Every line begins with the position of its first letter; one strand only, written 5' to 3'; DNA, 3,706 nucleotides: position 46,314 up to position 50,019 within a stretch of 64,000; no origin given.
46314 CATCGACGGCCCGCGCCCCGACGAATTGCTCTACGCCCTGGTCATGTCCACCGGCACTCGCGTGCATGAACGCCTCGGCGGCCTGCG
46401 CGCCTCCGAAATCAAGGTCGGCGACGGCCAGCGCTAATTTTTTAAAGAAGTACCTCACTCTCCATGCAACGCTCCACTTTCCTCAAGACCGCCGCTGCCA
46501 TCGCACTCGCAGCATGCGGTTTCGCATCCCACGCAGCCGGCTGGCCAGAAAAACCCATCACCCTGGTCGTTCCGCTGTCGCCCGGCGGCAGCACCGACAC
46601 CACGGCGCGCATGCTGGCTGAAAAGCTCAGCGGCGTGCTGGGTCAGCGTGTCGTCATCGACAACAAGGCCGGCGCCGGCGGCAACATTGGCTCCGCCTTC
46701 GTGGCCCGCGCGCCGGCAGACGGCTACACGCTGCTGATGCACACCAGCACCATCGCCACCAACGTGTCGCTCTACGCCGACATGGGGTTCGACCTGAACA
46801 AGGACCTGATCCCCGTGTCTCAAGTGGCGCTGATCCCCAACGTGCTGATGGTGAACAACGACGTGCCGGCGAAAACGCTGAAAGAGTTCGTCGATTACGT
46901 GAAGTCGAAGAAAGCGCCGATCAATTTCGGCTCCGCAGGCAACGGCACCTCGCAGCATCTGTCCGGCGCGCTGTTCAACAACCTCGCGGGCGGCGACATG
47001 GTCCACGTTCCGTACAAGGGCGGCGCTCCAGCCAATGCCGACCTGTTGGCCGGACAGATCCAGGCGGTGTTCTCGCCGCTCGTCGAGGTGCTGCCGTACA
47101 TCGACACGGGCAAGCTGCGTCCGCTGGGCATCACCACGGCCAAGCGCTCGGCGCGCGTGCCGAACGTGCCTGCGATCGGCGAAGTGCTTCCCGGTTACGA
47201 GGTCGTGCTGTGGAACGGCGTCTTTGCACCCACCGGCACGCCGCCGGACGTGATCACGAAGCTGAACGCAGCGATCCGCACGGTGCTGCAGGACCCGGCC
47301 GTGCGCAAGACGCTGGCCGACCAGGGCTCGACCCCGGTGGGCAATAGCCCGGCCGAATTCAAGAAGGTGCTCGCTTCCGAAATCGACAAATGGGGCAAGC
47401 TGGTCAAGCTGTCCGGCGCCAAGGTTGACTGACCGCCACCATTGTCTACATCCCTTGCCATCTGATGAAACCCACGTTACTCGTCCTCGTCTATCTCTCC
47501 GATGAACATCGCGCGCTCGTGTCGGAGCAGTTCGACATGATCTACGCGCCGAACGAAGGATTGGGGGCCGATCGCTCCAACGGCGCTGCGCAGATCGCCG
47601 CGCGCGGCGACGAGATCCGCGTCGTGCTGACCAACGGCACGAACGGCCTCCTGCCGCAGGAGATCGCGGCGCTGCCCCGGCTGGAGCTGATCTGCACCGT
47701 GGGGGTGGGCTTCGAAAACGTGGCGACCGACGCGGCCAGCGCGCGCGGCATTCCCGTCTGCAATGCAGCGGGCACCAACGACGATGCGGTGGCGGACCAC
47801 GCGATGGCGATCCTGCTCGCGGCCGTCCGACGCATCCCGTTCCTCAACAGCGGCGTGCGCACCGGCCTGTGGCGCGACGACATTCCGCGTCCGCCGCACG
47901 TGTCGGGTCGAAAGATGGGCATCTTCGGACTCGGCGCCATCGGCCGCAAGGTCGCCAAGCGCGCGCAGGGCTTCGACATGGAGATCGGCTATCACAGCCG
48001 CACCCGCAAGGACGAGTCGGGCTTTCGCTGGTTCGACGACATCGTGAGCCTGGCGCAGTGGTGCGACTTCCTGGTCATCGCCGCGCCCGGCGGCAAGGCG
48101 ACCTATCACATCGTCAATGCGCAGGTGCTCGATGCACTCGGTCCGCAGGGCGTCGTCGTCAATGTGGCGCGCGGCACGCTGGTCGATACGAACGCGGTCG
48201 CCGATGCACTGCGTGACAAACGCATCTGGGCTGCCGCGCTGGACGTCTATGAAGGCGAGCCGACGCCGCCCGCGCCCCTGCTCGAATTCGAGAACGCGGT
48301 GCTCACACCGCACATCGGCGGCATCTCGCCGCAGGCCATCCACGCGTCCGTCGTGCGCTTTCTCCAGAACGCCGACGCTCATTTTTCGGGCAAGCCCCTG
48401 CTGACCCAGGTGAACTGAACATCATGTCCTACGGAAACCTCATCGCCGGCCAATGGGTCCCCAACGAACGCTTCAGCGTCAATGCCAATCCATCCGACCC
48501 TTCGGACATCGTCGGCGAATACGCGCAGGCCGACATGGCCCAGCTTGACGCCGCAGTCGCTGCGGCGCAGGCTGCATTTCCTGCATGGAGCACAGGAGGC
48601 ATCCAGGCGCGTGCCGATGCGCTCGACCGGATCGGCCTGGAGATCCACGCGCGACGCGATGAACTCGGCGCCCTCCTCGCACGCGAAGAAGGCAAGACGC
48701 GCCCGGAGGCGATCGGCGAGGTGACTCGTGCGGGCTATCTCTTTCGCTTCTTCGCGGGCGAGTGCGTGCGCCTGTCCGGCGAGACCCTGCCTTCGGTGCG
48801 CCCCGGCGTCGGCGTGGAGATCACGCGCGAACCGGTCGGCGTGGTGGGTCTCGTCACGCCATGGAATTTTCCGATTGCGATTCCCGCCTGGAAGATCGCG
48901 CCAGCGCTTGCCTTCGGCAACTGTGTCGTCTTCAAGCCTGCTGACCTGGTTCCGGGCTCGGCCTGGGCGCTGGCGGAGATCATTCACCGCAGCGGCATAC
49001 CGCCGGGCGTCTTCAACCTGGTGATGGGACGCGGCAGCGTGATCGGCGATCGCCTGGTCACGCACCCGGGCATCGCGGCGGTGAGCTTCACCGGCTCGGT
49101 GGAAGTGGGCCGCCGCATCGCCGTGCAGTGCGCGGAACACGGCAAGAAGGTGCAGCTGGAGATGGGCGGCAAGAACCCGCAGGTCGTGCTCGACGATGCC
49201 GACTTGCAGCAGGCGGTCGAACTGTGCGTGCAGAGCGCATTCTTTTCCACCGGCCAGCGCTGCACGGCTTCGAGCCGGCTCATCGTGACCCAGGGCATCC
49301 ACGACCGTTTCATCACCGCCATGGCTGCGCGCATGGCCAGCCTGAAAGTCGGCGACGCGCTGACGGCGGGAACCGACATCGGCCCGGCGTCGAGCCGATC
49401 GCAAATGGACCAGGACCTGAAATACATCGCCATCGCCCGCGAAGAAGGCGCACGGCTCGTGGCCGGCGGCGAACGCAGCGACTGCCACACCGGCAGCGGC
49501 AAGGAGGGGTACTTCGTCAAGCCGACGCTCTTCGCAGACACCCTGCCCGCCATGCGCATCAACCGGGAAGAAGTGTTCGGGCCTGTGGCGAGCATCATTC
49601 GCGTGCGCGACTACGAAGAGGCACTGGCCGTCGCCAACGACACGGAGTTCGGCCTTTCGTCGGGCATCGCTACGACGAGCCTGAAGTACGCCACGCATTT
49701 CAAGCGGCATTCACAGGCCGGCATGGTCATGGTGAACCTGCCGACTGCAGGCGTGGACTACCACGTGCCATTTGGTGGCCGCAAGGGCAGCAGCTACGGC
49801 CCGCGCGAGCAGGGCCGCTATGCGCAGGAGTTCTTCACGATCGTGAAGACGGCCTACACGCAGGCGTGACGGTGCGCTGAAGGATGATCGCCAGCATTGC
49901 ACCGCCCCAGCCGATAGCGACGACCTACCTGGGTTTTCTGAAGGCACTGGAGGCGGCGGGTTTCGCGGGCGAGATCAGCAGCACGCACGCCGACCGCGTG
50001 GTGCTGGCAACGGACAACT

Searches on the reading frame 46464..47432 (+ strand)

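Call 64: search_protein_families(library=pfam, proteins=[window:46464-47432:+], max_evalue=0.00001)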
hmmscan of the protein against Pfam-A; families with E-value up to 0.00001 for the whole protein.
window:46464-47432:+ (322 aa): 1 family
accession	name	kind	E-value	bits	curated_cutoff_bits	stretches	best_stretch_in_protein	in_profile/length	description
PF03401.19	TctC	-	1.4e-72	245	27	1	48-316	2-271/274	Tripartite tricarboxylate transporter family receptor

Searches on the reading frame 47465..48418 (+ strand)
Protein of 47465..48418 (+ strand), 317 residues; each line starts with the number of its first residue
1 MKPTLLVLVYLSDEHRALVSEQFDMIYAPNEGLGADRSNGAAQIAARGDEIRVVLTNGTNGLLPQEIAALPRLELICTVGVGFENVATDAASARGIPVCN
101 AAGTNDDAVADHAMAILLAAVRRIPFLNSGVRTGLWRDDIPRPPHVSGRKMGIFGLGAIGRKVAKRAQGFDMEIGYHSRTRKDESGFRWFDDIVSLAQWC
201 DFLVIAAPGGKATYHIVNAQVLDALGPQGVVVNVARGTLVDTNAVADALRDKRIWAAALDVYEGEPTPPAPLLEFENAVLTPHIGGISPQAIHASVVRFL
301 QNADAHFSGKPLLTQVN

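Call 64: search_protein_families(library=pfam, proteins=[window:47465-48418:+], max_evalue=0.00001)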
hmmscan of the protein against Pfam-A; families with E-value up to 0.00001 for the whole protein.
window:47465-48418:+ (317 aa): 2 families
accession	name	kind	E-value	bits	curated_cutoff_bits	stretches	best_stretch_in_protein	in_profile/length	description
PF02826.25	2-Hacid_dh_C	-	5.3e-50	169.7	25.1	1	114-285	1-178/178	D-isomer specific 2-hydroxyacid dehydrogenase, NAD binding domain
PF00389.36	2-Hacid_dh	-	7.5e-18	64.9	24.6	1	40-317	29-134/134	D-isomer specific 2-hydroxyacid dehydrogenase, catalytic domain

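Call 68: search_protein_families(library=ncbifam, proteins=[window:47465-48415:+], max_evalue=0.00001)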
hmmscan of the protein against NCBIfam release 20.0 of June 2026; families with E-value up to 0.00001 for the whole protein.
window:47465-48415:+ (317 aa): 21 families
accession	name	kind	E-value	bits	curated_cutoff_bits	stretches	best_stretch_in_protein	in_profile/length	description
TIGR01327.1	PGDH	equivalog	3.7e-49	167.9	454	1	67-286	57-280/525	phosphoglycerate dehydrogenase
NF009714.1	PRK13243.1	equivalog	6.7e-49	167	455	1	64-297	59-303/332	glyoxylate reductase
NF005069.0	PRK06487.1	equivalog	3.8e-42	144.5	448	1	40-312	38-316/320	2-hydroxyacid dehydrogenase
NF011938.0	PRK15409.1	equivalog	8e-41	140.1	492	1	1-288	1-290/324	glyoxylate/hydroxypyruvate reductase GhrB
NF006263.0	PRK08410.1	equivalog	8.9e-41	140.3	389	1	43-305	35-305/311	D-2-hydroxyacid dehydrogenase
NF041369.1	Dhydh_Halo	equivalog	1.5e-36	126.2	400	1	73-290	56-278/305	D-2-hydroxyacid dehydrogenase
NF008759.0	PRK11790.1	equivalog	2.3e-36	125.3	404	1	65-291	69-301/410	phosphoglycerate dehydrogenase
NF005750.0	PRK07574.1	equivalog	8e-36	123.9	329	1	65-291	107-341/386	NAD-dependent formate dehydrogenase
NF005027.0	PRK06436.1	equivalog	4.8e-30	104.7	261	1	95-311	71-284/303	2-hydroxyacid dehydrogenase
NF005387.0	PRK06932.1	equivalog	6.3e-30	104.2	492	1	40-305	34-308/314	2-hydroxyacid dehydrogenase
NF001309.0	PRK00257.1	equivalog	6.5e-29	101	434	1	72-292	58-263/379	4-phosphoerythronate dehydrogenase PdxB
NF000492.1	vanH_gen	exception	7.2e-27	94.3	540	1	73-265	67-255/312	D-lactate dehydrogenase VanH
NF000371.1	vanH_Agroup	exception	3.3e-24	85.7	700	1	74-265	73-260/322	VanH-A/VanH-Pt family D-lactate dehydrogenase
NF009127.0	PRK12480.1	equivalog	4.5e-19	68.6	579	1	78-265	75-264/330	D-lactate dehydrogenase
NF000004.1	vanH-D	exception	2.8e-18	66.1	550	1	74-265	74-261/323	D-lactate dehydrogenase VanH-D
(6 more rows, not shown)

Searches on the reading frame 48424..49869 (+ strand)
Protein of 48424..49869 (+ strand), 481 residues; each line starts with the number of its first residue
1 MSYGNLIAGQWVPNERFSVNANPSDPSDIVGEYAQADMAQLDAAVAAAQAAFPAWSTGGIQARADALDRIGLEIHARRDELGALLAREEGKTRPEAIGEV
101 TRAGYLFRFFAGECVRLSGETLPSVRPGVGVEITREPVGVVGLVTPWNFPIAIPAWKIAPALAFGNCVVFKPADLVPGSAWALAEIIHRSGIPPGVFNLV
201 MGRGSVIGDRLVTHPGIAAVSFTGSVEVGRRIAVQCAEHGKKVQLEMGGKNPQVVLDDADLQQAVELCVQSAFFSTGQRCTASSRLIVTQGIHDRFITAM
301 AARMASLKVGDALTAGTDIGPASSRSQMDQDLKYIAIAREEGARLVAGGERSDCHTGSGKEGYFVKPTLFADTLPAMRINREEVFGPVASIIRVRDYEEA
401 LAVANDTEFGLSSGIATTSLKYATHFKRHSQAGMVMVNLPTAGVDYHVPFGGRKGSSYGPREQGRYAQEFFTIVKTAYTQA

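Call 64: search_protein_families(library=pfam, proteins=[window:48424-49869:+], max_evalue=0.00001)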
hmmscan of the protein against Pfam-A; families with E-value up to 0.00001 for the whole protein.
window:48424-49869:+ (481 aa): 1 family
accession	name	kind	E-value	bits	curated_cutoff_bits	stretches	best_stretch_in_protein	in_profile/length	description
PF00171.27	Aldedh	-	5.8e-161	536.6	23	1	19-476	10-460/461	Aldehyde dehydrogenase family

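Call 68: search_protein_families(library=ncbifam, proteins=[window:48424-49866:+], max_evalue=0.00001)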
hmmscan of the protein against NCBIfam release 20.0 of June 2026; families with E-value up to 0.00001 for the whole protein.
window:48424-49866:+ (481 aa): 42 families (the best 25 are shown)
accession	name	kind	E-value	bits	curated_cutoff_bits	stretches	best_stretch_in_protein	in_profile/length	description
NF042993.1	AlphKGSA_gudD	equivalog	4.4e-154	513.8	770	1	2-478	3-479/481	alpha-ketoglutaric semialdehyde dehydrogenase GucD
NF052305.1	DioxValDhHalo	equivalog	2.9e-152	507.9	750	1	3-479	5-481/483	2,5-dioxovalerate dehydrogenase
TIGR02299.1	HpaE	equivalog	5.5e-125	417.7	638.35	1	5-476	3-473/488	5-carboxymethyl-2-hydroxymuconate semialdehyde dehydrogenase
TIGR01804.1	BADH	equivalog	2.6e-120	402.1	668.6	1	7-474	2-466/467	betaine-aldehyde dehydrogenase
NF010000.0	PRK13473.1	subfamily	8e-116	387.5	615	1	5-475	5-468/475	aminobutyraldehyde dehydrogenase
NF009725.0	PRK13252.1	equivalog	2.9e-113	378.9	593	1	21-479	27-479/488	betaine-aldehyde dehydrogenase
NF002852.0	PRK03137.1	subfamily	3.2e-107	359.4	648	1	3-456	37-489/514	L-glutamate gamma-semialdehyde dehydrogenase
TIGR01780.1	SSADH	subfamily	1.6e-106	356.9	646.35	1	27-475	7-448/448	succinate-semialdehyde dehydrogenase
NF045736.1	PaDhStyDRhodo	equivalog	3.8e-105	352.2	800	1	6-464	6-462/479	phenylacetaldehyde dehydrogenase StyD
NF045735.1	PaDhStyDPseudo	equivalog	1.2e-102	344.1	850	1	6-476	6-478/483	phenylacetaldehyde dehydrogenase StyD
TIGR03216.1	OH_muco_semi_DH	equivalog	2.6e-102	342.9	693.25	1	5-476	3-476/481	2-hydroxymuconic semialdehyde dehydrogenase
TIGR01237.1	D1pyr5carbox2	equivalog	1.2e-101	341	659.65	1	3-461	33-491/511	L-glutamate gamma-semialdehyde dehydrogenase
NF040648.1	lactal_redase_Meth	equivalog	1.3e-98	331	650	1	6-476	2-459/463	lactaldehyde dehydrogenase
NF050026.1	AcaldDHExaC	equivalog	1.5e-96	324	900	1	2-465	15-479/503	acetaldehyde dehydrogenase ExaC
NF008415.0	PRK11241.1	equivalog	5.8e-95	318.8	828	1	6-473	14-474/482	NADP-dependent succinate-semialdehyde dehydrogenase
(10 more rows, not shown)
